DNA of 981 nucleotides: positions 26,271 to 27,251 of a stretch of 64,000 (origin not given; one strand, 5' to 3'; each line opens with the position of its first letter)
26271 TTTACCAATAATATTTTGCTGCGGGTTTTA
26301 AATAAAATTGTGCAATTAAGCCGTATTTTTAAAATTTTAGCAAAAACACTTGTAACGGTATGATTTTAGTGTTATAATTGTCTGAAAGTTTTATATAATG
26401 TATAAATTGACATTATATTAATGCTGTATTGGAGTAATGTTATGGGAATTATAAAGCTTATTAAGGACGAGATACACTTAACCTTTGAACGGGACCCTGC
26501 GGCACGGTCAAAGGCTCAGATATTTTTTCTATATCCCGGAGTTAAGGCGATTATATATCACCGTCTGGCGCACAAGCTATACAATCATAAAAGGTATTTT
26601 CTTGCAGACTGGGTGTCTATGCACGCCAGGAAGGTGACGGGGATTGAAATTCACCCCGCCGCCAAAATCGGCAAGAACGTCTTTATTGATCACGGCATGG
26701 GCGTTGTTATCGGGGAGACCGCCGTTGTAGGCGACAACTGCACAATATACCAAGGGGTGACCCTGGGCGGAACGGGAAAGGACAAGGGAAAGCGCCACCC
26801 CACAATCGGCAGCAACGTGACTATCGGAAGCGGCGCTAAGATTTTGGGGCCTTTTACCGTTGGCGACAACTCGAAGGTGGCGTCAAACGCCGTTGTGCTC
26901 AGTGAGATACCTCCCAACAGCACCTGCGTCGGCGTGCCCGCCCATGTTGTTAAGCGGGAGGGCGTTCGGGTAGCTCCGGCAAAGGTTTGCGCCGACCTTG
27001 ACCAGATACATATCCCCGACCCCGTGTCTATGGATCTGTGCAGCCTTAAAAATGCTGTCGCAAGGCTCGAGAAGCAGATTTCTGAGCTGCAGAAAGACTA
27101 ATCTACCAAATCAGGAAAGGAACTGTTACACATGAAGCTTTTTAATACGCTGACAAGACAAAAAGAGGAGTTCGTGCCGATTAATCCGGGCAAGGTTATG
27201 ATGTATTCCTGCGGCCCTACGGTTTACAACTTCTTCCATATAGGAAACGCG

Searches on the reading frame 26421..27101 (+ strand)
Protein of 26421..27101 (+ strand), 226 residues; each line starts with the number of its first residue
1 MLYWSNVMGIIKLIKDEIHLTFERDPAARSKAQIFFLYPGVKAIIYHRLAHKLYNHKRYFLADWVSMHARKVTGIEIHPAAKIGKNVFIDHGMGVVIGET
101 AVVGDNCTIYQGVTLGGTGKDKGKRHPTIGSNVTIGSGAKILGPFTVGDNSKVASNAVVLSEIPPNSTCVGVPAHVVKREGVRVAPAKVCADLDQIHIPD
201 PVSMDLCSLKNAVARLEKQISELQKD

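Call 26: search_protein_families(library=pfam, proteins=[window:26421-27101:+])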
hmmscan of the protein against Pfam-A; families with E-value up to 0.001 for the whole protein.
window:26421-27101:+ (226 aa): 3 families
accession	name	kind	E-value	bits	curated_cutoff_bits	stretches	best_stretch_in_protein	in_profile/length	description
PF00132.30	Hexapep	-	1.7e-16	59.6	27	2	126-159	1-34/36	Bacterial transferase hexapeptide (six repeats)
PF14602.12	Hexapep_2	-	2.3e-08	34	27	1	128-160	3-33/34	Hexapeptide repeat of succinyl-transferase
PF25084.1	LbH_EIF2B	-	0.00028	21.3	54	0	95-157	22-85/105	EIF2B subunit epsilon LbH domain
